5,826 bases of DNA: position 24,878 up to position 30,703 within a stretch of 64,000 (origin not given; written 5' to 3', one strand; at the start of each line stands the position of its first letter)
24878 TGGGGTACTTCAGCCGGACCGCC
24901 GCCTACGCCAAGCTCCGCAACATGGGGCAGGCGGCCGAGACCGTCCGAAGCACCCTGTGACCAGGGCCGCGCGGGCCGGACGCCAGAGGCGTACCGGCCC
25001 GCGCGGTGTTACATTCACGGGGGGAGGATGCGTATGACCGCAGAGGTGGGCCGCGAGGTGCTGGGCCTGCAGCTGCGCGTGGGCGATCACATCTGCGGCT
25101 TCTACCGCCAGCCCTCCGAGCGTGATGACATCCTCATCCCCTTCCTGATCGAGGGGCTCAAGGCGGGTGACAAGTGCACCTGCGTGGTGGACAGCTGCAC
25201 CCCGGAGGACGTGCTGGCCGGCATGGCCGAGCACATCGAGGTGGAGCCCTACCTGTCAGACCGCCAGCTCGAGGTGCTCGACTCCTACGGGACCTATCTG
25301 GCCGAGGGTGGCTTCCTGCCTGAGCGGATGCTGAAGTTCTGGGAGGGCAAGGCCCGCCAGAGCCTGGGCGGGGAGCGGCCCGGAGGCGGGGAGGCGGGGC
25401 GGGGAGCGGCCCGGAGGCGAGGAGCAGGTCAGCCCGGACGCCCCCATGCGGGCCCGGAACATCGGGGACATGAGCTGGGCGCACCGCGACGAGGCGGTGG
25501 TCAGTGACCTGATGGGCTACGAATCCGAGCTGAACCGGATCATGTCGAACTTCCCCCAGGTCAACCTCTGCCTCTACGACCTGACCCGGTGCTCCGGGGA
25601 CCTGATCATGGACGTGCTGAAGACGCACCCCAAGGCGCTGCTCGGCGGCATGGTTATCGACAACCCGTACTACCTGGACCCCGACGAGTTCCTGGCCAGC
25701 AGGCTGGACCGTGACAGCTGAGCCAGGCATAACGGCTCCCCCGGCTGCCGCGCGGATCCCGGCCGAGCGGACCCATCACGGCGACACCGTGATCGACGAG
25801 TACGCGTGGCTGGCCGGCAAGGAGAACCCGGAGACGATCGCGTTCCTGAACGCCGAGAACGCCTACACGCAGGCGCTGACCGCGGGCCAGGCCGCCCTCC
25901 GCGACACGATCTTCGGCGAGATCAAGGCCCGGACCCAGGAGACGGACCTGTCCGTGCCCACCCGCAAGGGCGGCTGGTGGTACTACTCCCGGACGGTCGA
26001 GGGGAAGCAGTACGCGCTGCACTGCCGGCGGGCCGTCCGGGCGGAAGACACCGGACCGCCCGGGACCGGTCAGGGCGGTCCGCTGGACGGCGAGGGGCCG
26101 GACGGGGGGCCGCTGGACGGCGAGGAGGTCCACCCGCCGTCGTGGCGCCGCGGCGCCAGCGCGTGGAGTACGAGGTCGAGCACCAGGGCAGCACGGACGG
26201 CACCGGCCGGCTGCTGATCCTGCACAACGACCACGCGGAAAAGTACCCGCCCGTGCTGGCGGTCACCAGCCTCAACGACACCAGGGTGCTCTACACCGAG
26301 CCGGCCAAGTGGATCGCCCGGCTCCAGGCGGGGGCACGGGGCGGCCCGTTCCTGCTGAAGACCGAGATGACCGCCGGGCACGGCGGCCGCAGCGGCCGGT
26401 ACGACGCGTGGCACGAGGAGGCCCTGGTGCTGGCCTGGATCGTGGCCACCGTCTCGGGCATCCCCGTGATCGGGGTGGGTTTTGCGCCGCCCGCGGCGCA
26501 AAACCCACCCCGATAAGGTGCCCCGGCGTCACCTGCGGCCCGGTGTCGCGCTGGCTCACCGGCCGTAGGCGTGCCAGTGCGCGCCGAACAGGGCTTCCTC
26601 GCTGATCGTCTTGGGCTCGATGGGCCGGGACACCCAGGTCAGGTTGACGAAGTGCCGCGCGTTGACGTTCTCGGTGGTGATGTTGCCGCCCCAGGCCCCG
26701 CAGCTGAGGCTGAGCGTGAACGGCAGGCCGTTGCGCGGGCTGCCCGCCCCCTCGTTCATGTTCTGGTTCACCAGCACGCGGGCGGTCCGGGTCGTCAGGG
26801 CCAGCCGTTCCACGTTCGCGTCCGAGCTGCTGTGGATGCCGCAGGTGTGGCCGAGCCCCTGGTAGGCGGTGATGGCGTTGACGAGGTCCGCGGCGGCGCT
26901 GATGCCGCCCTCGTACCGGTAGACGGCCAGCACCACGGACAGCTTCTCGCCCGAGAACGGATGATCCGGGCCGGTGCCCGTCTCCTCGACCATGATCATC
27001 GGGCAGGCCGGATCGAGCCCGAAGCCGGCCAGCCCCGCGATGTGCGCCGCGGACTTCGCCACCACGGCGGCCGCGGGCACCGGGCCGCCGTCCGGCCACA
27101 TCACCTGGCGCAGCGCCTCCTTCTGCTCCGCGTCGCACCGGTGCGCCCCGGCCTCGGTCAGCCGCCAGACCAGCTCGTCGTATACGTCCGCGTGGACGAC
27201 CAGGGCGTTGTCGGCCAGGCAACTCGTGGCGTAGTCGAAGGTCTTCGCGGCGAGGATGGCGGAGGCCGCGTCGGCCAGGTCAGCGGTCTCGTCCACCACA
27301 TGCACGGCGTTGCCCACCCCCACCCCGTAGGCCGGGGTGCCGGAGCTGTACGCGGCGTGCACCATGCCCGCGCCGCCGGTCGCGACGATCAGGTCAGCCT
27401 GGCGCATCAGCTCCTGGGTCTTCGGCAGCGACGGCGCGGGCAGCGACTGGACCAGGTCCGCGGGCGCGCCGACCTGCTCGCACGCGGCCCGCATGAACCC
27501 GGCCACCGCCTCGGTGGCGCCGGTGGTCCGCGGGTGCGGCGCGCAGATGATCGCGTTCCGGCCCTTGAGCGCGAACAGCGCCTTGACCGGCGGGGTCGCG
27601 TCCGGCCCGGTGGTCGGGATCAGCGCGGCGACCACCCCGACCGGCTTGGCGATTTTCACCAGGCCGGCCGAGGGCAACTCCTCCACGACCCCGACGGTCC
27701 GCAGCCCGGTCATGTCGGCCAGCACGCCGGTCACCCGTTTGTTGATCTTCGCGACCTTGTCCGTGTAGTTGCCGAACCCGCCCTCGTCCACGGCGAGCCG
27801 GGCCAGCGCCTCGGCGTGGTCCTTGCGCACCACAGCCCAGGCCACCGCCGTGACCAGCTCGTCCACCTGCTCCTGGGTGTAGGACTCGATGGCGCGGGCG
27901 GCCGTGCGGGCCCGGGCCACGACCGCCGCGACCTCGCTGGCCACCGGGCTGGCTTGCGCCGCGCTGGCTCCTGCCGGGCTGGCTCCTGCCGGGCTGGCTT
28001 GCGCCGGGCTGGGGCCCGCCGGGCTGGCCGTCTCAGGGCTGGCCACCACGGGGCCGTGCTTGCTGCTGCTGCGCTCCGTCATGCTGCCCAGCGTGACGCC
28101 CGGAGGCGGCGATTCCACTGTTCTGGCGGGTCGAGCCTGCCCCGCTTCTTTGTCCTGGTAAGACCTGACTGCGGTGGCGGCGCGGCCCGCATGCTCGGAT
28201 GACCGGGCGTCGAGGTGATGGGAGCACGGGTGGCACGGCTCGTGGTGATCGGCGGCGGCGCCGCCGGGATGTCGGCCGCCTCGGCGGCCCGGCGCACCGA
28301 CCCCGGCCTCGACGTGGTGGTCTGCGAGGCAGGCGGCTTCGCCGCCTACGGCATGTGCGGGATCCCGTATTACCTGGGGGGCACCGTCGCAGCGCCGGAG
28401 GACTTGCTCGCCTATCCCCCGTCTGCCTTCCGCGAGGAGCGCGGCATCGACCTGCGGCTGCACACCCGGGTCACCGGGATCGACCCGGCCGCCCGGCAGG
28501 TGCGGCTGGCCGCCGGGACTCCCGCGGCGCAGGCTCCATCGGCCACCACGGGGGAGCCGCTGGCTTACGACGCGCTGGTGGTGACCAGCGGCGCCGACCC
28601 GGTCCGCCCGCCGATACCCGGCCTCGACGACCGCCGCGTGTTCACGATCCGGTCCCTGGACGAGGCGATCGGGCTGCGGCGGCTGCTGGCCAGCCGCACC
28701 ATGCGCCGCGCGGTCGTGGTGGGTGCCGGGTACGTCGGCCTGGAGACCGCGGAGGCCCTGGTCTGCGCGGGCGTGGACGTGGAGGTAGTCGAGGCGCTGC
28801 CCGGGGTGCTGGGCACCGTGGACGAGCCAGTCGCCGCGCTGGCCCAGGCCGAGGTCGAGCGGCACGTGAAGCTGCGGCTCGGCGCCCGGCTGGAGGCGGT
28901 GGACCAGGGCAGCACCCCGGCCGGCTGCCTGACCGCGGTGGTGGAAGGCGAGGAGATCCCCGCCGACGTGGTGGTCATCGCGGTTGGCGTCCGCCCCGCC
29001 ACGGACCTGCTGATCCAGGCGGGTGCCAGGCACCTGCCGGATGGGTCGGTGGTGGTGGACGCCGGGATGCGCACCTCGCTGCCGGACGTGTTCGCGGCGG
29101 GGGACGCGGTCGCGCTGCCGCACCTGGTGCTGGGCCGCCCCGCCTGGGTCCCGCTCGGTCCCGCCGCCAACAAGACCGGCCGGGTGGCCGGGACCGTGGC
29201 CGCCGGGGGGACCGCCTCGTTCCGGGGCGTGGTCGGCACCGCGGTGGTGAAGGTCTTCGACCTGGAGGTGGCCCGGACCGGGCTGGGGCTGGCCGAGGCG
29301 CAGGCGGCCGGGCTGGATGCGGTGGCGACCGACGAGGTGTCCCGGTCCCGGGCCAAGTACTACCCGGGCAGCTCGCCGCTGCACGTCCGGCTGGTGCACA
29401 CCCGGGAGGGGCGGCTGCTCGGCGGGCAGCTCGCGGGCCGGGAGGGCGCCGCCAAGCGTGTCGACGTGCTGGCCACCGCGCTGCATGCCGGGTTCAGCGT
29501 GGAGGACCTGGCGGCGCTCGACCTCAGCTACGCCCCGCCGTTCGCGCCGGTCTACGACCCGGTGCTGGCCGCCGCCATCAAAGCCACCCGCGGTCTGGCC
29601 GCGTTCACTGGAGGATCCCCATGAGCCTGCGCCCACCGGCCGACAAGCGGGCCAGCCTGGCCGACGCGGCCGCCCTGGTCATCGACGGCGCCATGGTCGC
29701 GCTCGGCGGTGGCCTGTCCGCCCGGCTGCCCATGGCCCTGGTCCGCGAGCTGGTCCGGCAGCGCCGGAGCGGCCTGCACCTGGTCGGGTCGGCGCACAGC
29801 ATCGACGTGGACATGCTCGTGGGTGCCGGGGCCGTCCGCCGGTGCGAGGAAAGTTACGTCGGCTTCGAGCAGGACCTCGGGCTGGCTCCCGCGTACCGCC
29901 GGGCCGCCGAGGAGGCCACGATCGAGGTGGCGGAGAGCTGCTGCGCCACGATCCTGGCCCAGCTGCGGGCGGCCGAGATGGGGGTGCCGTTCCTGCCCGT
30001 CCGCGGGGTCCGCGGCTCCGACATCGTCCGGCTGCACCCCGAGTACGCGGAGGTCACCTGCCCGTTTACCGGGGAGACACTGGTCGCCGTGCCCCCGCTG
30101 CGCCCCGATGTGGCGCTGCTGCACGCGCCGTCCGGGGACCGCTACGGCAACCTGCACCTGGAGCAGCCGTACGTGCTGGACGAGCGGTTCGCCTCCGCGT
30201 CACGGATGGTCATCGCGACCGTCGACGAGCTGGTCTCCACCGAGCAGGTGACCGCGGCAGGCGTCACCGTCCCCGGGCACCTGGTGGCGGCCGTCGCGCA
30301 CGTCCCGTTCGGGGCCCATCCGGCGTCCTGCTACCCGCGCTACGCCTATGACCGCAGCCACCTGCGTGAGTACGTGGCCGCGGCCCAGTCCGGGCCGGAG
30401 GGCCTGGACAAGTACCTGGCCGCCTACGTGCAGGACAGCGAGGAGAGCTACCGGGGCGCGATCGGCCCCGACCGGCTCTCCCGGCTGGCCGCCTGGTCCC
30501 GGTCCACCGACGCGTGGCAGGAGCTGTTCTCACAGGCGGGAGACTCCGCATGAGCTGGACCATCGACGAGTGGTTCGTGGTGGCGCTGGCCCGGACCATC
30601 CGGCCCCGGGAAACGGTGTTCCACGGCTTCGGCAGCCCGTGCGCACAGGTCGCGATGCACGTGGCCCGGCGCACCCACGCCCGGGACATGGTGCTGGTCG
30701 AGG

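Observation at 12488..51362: Two-part coenzyme M island: CoM-thioether catabolism plus bacterial-type CoM biosynthesis, with no oxygenase in view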

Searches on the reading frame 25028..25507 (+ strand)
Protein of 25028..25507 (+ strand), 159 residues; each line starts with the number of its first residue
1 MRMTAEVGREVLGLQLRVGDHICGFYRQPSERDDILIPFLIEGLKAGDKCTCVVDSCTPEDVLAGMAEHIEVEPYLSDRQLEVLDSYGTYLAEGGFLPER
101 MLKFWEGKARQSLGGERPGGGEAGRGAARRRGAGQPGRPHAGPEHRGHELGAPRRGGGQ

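Call 9: search_protein_families(library=pfam, proteins=[window:25028-25507:+], max_evalue=0.001)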
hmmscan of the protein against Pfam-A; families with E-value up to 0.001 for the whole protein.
window:25028-25507:+ (159 aa): 1 family
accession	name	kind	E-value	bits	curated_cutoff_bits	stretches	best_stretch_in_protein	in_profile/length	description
PF14417.12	MEDS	-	8.7e-22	78.1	29.8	1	20-116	1-98/161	MEDS: MEthanogen/methylotroph, DcmR Sensory domain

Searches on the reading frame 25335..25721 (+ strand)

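Call 9: search_protein_families(library=pfam, proteins=[window:25335-25721:+], max_evalue=0.001)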
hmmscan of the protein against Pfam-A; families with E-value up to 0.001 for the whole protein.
window:25335-25721:+ (128 aa): 1 family
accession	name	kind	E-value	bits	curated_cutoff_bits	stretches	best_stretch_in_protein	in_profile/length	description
PF14417.12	MEDS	-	6.2e-16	59.1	29.8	1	40-99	102-161/161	MEDS: MEthanogen/methylotroph, DcmR Sensory domain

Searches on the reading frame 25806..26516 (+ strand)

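Call 9: search_protein_families(library=pfam, proteins=[window:25806-26516:+], max_evalue=0.001)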
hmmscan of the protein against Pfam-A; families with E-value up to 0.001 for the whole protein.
window:25806-26516:+ (236 aa): 1 family
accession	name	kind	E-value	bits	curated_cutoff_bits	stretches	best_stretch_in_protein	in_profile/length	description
PF00326.27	Peptidase_S9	-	5.7e-15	55.8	22.6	1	143-215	140-209/213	Prolyl oligopeptidase family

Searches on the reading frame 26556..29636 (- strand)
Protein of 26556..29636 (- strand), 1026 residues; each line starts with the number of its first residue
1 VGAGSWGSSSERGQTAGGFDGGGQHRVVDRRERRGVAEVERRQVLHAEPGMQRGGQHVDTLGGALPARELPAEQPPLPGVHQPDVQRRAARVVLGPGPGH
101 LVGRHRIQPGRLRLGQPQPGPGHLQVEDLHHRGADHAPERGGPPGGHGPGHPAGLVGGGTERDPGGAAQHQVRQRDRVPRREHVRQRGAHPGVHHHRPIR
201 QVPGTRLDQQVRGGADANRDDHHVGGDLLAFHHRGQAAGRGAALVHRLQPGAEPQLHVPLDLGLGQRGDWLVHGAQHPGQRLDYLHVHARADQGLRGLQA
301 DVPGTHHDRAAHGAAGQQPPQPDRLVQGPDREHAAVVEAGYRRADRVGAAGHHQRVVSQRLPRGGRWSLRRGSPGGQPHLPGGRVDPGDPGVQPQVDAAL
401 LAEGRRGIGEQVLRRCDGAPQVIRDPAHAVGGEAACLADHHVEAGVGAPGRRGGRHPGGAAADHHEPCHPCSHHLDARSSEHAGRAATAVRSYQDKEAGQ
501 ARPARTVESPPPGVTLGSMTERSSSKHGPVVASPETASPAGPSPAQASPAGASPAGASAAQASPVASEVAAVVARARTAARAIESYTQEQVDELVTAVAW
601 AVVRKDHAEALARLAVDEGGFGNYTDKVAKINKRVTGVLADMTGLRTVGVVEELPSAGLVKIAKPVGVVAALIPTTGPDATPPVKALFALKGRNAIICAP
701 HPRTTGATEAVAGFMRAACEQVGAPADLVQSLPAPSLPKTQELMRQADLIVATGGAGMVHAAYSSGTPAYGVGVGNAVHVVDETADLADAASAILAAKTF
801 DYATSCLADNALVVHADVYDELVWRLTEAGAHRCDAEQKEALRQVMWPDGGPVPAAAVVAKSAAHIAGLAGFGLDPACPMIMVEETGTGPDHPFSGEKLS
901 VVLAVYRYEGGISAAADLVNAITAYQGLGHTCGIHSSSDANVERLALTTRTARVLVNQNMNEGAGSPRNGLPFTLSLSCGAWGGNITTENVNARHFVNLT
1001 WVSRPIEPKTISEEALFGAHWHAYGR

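Call 11: search_protein_families(library=pfam, proteins=[window:26556-29636:-], max_evalue=0.001)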
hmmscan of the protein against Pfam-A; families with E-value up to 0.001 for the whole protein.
window:26556-29636:- (1026 aa): 1 family
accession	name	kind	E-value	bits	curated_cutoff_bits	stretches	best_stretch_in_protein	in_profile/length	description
PF00171.27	Aldedh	-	5.3e-16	58.7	23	1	566-829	28-292/461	Aldehyde dehydrogenase family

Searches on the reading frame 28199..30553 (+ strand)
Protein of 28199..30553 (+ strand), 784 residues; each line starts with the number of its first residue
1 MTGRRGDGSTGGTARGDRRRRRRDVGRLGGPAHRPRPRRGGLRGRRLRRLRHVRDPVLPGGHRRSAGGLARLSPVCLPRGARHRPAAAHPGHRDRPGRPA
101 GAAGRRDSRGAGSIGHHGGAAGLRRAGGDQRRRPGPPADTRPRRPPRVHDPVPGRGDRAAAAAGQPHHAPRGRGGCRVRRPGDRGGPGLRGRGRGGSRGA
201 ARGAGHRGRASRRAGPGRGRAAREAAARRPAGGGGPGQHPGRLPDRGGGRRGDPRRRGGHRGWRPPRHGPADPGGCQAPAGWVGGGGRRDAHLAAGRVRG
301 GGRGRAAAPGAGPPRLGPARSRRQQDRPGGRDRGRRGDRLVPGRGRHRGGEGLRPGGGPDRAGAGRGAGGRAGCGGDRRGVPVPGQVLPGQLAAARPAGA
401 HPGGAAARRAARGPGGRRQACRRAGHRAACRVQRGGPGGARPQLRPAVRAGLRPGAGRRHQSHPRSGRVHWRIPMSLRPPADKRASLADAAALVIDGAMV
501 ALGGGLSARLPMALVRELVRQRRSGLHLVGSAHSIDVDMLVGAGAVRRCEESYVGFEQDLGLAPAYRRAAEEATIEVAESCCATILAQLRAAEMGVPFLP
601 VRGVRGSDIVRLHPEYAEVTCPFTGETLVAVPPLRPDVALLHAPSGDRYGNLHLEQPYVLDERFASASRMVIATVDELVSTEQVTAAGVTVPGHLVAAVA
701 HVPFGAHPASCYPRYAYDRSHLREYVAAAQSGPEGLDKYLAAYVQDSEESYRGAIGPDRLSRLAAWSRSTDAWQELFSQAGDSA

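Call 9: search_protein_families(library=pfam, proteins=[window:28199-30553:+], max_evalue=0.001)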
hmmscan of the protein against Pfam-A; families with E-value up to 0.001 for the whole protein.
window:28199-30553:+ (784 aa): 1 family
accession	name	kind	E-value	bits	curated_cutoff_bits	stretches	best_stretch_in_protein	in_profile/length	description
PF01144.29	CoA_trans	-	1e-23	84.3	23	1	485-700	2-215/217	Coenzyme A transferase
